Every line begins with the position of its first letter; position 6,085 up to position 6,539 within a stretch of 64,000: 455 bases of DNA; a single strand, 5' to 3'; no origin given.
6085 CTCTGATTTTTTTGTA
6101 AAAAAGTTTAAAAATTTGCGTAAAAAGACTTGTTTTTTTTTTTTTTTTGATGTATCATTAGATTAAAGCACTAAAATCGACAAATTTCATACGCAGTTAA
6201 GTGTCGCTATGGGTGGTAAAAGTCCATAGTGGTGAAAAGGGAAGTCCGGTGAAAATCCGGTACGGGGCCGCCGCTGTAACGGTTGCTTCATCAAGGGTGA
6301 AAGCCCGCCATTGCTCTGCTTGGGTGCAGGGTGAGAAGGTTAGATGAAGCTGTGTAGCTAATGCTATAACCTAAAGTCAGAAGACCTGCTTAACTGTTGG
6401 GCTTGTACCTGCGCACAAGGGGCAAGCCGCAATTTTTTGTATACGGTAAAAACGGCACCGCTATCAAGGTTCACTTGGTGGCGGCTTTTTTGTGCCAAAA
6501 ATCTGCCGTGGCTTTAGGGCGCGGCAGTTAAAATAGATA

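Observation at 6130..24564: Cobalamin-riboswitch-led operon encodes a cohesin-dockerin/SLH surface assembly built from transcobalamin-like domains, propellers and a subtilase: candidate Gram-positive cell-surface corrinoid-capture complex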

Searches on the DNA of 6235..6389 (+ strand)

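Call 65: build_rna_model(alignment_id=A7, structure=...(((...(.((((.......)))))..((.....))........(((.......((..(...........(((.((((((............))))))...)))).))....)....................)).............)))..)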
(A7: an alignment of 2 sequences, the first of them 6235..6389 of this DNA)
Model R1 built from alignment A7 (2 sequences, 155 columns); structure: as given.
model positions 155; base pairs 25; branch points 2; effective number of sequences 0.89; information 0.592 bits per position. Calibrated on 0.2 Mb of random sequence (short: E-values are rough).
structure used (alignment columns):
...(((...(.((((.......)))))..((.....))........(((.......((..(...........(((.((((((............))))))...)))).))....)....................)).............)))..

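Call 67: search_with_rna_model(model_id=R1, sources=[L001, L002, L003, L004, L005, L006, L007, L008, L009, L010, L011, L012, L013, L014, L015, L016, L017, L018, L019, L020, L021, L022, L023, L024, L025, L026, L027, L028, L029, L030, L031, L032, L033, L034, L035, L036, L037, L038, L039, L040, L041, L042, L043, L044, L045, L046, L047, L048, L049, L050, L051, L052, L053, L054, L055, L056, L057, L058, L059, L060, L061, L062, L063, L064, L065, L066, L067, L068, L069, L070, L071, L072, L073, L074, L075, L076, L077, L078, L079, L080, L081, L082, L083, L084, L085, L086, L087, L088, L089, L090, L091, L092, L093, L094, L095, L096, L097, L098, L099], max_evalue=10)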
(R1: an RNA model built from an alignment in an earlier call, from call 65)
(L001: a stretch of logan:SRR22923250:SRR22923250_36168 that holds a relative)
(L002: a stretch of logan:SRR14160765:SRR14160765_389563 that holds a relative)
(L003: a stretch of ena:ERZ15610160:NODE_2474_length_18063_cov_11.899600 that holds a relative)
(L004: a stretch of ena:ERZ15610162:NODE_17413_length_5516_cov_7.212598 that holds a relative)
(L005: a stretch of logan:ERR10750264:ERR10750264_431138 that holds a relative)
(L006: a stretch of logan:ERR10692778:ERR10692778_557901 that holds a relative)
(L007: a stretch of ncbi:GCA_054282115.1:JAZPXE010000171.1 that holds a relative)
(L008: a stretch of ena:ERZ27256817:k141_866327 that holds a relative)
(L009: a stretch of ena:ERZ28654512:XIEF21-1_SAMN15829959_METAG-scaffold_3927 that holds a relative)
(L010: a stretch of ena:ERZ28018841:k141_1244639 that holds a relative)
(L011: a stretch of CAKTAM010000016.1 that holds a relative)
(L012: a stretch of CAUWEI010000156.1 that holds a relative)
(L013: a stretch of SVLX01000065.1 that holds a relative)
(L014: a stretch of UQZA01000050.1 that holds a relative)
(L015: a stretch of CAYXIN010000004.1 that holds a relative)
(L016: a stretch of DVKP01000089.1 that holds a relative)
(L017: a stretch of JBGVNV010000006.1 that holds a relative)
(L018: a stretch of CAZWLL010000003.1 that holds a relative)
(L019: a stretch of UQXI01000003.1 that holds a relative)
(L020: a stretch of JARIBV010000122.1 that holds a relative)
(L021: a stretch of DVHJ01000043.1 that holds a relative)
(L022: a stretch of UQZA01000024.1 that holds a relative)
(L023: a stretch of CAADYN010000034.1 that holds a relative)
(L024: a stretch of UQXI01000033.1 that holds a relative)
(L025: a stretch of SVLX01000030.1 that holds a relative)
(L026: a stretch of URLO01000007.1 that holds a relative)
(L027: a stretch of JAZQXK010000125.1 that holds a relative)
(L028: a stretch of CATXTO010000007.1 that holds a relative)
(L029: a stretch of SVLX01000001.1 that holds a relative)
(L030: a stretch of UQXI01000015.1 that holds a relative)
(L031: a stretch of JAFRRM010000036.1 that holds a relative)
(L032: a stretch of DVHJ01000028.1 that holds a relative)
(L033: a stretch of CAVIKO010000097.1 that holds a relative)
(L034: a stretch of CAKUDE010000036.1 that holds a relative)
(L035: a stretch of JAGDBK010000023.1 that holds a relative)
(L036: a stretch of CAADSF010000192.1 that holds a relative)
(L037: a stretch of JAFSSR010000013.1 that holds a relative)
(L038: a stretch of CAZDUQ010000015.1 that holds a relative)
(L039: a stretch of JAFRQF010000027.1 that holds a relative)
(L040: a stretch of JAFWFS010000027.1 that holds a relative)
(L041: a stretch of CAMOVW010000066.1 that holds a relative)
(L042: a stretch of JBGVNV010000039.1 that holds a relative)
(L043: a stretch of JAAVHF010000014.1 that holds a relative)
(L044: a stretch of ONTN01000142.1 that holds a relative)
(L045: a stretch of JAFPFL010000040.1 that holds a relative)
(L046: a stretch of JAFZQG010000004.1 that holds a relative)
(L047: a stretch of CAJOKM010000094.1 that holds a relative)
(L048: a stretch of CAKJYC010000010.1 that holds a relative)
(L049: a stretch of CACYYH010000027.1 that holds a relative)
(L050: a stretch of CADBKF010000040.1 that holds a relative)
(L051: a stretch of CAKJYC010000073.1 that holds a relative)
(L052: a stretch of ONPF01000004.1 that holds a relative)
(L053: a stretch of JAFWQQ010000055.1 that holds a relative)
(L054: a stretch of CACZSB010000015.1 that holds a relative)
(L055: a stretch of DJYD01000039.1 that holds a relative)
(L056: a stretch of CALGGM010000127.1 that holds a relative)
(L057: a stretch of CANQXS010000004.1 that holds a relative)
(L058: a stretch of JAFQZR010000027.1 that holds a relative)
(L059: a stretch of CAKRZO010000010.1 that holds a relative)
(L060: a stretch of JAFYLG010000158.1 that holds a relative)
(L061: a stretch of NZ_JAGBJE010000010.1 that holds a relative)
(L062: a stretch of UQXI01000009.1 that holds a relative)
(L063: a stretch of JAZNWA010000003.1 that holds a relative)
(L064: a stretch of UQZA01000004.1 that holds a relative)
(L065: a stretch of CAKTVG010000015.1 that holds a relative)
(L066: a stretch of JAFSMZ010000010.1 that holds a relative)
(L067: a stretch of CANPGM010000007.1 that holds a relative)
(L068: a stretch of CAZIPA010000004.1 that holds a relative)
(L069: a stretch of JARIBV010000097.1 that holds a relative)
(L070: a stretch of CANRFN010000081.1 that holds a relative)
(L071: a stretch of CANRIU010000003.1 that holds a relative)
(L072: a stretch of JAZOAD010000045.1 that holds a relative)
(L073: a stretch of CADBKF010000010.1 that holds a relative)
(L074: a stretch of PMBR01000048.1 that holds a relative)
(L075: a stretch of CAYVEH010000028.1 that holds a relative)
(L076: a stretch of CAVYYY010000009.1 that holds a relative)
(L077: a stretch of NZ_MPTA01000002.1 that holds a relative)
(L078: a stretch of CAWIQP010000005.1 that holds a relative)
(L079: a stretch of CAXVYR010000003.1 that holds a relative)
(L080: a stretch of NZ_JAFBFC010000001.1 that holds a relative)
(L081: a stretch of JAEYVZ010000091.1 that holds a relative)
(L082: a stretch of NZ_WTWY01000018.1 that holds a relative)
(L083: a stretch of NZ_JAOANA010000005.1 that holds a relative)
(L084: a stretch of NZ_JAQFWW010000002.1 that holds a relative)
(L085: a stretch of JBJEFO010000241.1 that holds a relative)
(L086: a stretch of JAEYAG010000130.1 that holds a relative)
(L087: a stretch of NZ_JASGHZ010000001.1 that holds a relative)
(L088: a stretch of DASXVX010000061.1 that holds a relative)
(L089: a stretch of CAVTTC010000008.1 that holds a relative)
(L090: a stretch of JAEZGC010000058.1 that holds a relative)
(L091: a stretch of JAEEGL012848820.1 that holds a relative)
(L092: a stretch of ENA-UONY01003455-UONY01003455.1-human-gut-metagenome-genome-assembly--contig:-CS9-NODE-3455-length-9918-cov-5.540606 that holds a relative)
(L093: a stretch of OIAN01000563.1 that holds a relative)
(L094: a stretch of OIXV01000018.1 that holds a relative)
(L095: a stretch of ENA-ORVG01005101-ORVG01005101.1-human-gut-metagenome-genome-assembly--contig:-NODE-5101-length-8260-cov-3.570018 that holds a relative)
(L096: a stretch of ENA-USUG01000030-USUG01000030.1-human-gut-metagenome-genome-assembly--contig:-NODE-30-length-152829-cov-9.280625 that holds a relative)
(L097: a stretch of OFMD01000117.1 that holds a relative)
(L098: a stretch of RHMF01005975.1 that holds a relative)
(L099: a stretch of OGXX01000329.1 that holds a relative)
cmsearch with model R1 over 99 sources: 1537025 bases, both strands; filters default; matches with E-value up to 10: 1.
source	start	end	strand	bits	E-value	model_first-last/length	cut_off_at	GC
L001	289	443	+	207.4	2.1e-49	1-155/155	no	0.52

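Call 68: search_with_rna_model(model_id=R1, sources=[window, L100, L101, L102, L103, L104, L105, L106, L107, L108, L109, L110, L111, L112, L113, L114, L115, L116, L117, L118, L119, L120, L121, L122, L123, L124, L125, L126, L127, L128, L129, L130, L131, L132, L133, L134, L135, L136, L137, L138, L139, L140, L141, L142, L143, L144, L145, L146, L147, L148, L149, L150, L151, L152, L153, L154, L155, L156, L157, L158, L159, L160, L161, L162, L163, L164, L165, L166, L167, L168, L169, L170, L171, L172], max_evalue=10)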
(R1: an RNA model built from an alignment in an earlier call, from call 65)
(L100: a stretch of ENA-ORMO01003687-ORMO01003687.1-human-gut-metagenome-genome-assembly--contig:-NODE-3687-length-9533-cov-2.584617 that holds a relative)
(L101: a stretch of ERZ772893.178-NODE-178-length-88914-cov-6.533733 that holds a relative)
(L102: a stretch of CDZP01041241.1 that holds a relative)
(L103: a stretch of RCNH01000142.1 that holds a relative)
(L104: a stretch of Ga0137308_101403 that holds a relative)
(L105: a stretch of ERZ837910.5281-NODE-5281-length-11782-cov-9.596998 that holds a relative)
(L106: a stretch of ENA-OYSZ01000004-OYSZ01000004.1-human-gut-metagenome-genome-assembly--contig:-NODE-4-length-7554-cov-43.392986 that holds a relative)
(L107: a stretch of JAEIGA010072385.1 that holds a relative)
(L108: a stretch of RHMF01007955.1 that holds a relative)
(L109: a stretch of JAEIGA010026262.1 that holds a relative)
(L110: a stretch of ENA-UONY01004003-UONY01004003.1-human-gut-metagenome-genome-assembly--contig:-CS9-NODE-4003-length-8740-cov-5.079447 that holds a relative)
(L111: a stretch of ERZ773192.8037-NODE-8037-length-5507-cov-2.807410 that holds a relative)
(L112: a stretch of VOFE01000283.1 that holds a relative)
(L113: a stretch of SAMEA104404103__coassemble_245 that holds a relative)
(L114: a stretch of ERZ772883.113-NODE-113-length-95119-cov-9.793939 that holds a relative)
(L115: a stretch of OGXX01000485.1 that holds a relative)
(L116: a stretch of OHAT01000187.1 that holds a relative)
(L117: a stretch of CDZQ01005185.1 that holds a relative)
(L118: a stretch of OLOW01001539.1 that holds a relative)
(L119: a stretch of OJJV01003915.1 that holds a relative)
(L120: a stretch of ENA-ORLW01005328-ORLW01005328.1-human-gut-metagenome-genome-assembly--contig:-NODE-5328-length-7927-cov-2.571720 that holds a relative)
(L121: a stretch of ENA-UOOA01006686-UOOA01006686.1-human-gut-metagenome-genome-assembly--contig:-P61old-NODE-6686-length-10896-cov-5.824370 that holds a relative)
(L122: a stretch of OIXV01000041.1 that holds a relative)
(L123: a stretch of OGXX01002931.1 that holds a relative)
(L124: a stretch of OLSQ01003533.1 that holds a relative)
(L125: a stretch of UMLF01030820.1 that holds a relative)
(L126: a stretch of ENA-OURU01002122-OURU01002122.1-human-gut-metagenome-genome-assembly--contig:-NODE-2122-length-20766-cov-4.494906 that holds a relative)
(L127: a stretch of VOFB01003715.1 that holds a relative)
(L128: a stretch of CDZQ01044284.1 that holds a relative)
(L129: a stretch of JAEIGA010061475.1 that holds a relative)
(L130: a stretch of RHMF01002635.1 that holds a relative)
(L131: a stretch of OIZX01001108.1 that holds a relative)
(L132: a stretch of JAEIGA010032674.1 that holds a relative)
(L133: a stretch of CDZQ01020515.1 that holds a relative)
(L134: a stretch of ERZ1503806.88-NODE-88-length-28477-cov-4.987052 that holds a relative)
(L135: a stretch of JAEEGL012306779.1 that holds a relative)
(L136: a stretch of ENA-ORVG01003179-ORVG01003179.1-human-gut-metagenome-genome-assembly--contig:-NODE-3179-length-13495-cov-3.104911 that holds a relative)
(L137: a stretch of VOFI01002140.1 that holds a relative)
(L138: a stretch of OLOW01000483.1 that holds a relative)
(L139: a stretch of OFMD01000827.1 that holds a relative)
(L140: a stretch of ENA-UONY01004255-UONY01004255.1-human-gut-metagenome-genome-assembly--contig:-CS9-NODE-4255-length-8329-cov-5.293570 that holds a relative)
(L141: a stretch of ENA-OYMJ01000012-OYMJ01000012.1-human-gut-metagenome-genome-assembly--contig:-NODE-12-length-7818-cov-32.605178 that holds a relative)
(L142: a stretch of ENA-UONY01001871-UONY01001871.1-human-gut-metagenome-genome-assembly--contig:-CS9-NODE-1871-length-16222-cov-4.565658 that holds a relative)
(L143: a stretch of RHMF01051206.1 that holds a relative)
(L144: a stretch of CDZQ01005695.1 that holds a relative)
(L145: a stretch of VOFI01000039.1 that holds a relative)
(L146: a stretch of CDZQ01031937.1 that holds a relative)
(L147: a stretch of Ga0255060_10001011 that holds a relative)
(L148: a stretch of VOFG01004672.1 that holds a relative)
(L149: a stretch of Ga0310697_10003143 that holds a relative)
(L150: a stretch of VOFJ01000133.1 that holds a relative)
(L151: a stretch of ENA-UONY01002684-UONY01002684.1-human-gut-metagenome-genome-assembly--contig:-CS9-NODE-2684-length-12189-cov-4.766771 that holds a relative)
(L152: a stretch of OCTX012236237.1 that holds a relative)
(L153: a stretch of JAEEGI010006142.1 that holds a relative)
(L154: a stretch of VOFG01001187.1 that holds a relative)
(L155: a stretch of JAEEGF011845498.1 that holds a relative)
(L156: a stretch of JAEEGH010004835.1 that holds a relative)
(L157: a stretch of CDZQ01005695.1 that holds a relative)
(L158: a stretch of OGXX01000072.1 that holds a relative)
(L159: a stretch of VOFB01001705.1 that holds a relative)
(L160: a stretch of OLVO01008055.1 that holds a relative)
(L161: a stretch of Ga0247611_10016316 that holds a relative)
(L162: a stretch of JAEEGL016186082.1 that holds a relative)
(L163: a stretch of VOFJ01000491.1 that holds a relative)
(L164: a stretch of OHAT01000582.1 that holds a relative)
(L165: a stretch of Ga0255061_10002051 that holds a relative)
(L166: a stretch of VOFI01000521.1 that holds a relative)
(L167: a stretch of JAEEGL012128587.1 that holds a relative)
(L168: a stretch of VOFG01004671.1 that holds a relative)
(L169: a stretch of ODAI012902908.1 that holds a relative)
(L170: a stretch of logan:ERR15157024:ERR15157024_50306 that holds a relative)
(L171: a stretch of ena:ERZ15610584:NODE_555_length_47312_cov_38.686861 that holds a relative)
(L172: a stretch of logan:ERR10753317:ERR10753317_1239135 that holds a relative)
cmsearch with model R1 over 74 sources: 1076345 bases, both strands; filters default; matches with E-value up to 10: 1.
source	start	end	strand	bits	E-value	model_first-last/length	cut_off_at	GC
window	6235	6389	+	207.4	1.5e-49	1-155/155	no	0.52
